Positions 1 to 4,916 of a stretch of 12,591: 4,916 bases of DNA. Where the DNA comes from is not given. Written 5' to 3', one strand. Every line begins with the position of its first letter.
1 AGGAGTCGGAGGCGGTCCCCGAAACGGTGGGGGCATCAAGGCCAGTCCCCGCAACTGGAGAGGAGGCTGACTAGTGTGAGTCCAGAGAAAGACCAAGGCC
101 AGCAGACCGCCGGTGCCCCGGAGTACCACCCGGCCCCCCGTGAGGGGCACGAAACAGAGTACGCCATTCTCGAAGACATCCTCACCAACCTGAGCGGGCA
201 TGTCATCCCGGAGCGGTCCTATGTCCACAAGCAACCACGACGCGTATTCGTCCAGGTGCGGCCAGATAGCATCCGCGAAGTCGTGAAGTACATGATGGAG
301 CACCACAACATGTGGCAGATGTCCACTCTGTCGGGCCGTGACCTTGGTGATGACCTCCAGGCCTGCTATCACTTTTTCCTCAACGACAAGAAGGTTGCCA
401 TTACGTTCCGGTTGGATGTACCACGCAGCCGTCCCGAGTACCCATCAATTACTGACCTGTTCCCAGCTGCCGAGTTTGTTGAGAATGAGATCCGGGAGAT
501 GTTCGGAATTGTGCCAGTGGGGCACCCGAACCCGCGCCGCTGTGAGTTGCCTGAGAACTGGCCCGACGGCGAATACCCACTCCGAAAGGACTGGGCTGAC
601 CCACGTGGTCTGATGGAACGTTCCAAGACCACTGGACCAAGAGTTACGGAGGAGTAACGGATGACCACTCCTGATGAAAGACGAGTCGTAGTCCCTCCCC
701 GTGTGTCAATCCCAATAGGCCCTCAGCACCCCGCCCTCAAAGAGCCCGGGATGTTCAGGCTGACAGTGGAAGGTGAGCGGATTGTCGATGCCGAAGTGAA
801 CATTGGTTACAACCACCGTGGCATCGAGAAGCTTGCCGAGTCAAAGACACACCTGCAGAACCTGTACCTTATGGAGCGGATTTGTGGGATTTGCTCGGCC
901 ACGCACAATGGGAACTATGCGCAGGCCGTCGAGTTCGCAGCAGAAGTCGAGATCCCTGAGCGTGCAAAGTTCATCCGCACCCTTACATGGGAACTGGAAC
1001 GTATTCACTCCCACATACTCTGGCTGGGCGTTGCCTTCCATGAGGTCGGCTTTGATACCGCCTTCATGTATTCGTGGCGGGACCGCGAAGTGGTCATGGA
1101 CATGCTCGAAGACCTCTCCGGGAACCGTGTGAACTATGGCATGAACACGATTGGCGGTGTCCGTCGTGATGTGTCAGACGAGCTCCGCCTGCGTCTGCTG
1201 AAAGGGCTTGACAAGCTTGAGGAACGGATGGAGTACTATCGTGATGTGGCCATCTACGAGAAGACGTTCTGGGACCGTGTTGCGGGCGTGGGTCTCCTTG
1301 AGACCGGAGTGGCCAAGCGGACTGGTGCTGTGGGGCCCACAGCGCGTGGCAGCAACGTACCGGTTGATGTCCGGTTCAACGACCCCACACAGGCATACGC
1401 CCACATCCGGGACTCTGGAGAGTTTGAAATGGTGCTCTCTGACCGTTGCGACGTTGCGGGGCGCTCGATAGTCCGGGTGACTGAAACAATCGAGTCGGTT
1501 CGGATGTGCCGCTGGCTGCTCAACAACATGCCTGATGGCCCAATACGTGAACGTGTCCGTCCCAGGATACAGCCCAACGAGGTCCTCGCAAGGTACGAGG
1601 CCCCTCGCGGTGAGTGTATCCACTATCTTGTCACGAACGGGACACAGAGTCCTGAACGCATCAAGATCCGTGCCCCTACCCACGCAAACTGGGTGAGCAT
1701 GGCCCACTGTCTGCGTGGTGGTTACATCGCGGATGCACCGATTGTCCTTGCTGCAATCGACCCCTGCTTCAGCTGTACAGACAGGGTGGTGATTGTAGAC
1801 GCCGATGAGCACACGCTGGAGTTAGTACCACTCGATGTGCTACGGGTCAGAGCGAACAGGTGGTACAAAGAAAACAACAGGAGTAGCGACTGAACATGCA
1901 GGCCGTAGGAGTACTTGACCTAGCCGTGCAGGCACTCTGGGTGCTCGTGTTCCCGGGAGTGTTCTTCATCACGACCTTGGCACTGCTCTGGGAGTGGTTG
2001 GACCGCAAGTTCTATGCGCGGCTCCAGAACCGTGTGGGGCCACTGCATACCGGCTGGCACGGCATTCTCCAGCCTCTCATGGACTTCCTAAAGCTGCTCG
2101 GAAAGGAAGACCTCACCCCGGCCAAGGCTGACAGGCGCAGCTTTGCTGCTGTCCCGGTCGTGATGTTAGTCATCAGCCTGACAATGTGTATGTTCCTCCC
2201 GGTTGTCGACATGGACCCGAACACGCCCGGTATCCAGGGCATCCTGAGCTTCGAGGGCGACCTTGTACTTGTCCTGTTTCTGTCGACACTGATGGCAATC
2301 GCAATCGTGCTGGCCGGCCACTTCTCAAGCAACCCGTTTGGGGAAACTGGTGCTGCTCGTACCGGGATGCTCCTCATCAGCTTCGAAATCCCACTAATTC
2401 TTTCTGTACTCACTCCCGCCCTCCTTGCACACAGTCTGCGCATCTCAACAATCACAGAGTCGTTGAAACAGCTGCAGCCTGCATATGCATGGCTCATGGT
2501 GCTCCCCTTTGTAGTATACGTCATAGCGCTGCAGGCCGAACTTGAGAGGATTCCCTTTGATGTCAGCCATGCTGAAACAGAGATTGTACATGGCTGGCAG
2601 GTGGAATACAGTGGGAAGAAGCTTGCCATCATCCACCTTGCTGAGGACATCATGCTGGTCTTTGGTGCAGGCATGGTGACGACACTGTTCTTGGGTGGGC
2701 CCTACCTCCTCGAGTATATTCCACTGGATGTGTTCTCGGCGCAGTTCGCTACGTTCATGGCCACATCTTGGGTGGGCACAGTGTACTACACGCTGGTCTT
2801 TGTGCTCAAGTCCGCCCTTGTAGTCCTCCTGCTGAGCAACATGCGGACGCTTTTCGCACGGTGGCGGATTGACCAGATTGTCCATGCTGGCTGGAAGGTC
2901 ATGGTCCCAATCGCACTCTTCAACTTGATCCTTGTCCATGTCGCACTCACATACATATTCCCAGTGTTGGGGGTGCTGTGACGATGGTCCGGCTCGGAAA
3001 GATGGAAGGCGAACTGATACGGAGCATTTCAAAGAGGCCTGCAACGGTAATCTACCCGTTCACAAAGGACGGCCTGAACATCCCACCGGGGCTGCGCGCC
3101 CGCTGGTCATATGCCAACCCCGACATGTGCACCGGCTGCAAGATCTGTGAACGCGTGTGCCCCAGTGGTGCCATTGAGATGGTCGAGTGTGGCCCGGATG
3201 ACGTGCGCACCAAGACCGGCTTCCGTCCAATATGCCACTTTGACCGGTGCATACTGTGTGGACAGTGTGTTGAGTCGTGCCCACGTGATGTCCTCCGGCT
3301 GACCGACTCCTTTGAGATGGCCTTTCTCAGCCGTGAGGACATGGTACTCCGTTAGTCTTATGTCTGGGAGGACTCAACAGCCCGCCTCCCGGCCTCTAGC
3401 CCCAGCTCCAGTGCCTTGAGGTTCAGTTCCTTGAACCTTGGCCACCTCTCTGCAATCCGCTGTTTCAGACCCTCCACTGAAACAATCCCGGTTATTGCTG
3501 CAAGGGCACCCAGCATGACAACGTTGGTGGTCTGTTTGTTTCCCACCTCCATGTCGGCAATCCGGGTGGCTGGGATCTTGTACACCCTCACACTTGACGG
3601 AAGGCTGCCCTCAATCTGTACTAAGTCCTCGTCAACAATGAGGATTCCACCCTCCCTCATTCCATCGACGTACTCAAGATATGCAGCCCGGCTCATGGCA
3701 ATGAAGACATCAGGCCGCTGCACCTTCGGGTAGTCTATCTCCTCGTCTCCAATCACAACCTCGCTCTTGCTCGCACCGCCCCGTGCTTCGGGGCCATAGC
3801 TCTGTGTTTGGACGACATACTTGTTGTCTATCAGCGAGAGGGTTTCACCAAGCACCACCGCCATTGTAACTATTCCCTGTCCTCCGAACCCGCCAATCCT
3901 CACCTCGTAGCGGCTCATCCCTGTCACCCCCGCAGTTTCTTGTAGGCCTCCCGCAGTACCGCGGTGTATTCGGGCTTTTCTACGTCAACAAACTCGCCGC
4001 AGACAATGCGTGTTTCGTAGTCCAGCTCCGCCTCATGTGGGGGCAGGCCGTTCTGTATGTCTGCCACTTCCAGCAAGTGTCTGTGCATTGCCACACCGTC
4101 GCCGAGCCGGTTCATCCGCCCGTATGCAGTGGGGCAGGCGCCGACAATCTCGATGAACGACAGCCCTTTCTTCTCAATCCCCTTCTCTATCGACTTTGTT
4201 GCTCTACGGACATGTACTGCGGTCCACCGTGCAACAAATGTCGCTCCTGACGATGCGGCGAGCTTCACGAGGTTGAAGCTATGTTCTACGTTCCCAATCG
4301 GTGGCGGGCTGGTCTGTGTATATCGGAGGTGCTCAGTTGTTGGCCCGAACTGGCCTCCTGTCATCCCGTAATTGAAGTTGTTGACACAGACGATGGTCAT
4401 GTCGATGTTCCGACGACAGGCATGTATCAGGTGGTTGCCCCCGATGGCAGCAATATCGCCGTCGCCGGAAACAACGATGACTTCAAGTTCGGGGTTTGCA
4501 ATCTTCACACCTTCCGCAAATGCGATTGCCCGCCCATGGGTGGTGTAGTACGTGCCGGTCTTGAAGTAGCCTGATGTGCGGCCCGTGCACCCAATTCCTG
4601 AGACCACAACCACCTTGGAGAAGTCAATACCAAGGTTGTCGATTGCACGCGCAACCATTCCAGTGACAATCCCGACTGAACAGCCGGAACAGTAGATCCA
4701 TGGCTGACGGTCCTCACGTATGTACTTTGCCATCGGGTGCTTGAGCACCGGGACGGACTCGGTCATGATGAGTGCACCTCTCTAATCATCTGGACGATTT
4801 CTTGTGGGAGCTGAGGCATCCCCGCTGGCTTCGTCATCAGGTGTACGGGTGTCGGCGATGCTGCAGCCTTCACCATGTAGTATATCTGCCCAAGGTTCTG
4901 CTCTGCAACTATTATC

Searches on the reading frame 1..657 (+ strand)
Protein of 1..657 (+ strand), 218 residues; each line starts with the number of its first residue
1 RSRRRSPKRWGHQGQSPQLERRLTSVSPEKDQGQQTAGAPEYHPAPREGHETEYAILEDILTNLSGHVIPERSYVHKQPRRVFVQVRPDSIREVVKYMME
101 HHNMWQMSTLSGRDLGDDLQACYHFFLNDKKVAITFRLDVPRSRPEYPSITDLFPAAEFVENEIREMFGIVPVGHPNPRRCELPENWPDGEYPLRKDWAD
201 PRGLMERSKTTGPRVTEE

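Call 4: search_protein_families(library=pfam, proteins=[window:1-657:+], max_evalue=0.01)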
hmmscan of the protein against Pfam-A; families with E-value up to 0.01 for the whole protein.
window:1-657:+ (218 aa): 1 family
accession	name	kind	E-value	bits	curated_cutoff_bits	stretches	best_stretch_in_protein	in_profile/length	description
PF00329.25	Complex1_30kDa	-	1.9e-26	93.5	22.5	1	84-198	1-118/124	Respiratory-chain NADH dehydrogenase, 30 Kd subunit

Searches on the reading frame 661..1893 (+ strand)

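Call 4: search_protein_families(library=pfam, proteins=[window:661-1893:+], max_evalue=0.01)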
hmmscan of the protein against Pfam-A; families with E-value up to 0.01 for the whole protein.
window:661-1893:+ (410 aa): 2 families
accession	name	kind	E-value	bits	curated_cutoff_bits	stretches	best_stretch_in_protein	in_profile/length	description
PF00346.24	Complex1_49kDa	-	1.4e-57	195.2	24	2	129-299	2-168/271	Respiratory-chain NADH dehydrogenase, 49 Kd subunit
PF00374.24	NiFeSe_Hases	-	3.3e-13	49.8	25.8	1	53-121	1-69/508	Nickel-dependent hydrogenase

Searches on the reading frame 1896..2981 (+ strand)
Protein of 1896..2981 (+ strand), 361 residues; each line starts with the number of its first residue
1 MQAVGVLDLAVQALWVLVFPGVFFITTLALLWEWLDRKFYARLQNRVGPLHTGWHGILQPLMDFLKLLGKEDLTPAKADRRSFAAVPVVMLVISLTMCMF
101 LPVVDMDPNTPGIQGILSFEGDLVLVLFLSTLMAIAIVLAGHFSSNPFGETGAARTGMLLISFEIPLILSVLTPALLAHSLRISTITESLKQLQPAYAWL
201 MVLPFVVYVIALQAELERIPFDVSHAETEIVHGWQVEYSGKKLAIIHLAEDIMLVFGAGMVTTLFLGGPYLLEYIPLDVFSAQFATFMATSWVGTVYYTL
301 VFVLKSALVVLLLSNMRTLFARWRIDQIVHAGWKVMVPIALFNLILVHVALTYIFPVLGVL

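Call 4: search_protein_families(library=pfam, proteins=[window:1896-2981:+], max_evalue=0.01)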
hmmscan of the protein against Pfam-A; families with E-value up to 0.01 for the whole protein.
window:1896-2981:+ (361 aa): 1 family
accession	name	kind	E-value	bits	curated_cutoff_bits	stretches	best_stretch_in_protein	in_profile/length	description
PF00146.26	NADHdh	-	1.9e-79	267.6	27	1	23-347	8-297/298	NADH dehydrogenase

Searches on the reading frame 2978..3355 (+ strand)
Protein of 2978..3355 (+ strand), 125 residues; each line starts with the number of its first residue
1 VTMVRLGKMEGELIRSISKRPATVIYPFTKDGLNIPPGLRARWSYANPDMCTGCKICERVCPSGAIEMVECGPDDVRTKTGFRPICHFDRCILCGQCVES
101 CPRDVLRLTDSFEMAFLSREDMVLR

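Call 4: search_protein_families(library=pfam, proteins=[window:2978-3355:+], max_evalue=0.01)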
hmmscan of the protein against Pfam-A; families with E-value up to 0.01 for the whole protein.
window:2978-3355:+ (125 aa): 14 families
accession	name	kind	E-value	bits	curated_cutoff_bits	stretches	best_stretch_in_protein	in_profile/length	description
PF00037.32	Fer4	-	9.2e-16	57.4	21.1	2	47-67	4-24/24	4Fe-4S binding domain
PF12837.12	Fer4_6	-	2.2e-11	43.6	25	2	47-66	5-24/24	4Fe-4S binding domain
PF12838.12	Fer4_7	-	8e-10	39.5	27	1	51-105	2-52/52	4Fe-4S dicluster domain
PF13187.11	Fer4_9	-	3.3e-09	37.1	27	1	50-105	1-51/52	4Fe-4S dicluster domain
PF14697.11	Fer4_21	-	3.8e-09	37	35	1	47-68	37-59/59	4Fe-4S dicluster domain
PF13183.11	Fer4_8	-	4.7e-09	37.1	27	2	44-64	47-67/68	4Fe-4S dicluster domain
PF13237.11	Fer4_10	-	1.6e-08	34.7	25.5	2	46-66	4-26/53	4Fe-4S dicluster domain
PF12800.12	Fer4_4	-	2.4e-08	34.1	24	2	89-103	2-16/17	4Fe-4S binding domain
PF12797.12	Fer4_2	-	4.1e-08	33.1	24.5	2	46-63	5-22/22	4Fe-4S binding domain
PF13484.11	Fer4_16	-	1.4e-07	32.6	30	1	90-109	1-20/66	4Fe-4S double cluster binding domain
PF12798.12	Fer4_3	-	6e-06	27.1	27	2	51-65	1-15/15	4Fe-4S binding domain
PF13534.11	Fer4_17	-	7.2e-06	26.9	22.2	1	51-105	2-60/61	4Fe-4S dicluster domain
PF25160.1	LdpA_Fe-S-bd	-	0.0038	17.4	27.6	0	49-69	26-46/49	LdpA Fe-S cluster-binding domain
PF13370.11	Fer4_13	-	0.0084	17.2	24.5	0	89-116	4-30/58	4Fe-4S single cluster domain of Ferredoxin I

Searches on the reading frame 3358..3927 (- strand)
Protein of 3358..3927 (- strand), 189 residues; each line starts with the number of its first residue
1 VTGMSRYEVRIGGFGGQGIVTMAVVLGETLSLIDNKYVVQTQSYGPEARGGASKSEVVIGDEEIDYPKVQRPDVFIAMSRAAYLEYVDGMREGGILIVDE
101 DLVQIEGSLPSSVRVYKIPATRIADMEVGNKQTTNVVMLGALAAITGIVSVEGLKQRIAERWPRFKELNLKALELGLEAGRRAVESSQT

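Call 4: search_protein_families(library=pfam, proteins=[window:3358-3927:-], max_evalue=0.01)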
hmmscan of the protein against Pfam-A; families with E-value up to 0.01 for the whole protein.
window:3358-3927:- (189 aa): 1 family
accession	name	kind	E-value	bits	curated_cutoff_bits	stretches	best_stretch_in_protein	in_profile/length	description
PF01558.24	POR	-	2.3e-39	135.8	27.4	1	15-178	1-173/173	Pyruvate ferredoxin/flavodoxin oxidoreductase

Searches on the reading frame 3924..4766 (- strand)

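Call 4: search_protein_families(library=pfam, proteins=[window:3924-4766:-], max_evalue=0.01)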
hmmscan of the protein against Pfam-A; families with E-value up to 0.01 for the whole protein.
window:3924-4766:- (280 aa): 1 family
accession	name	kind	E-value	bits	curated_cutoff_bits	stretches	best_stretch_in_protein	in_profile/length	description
PF02775.26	TPP_enzyme_C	-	3.8e-31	108.4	21.9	1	60-207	4-151/151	Thiamine pyrophosphate enzyme, C-terminal TPP binding domain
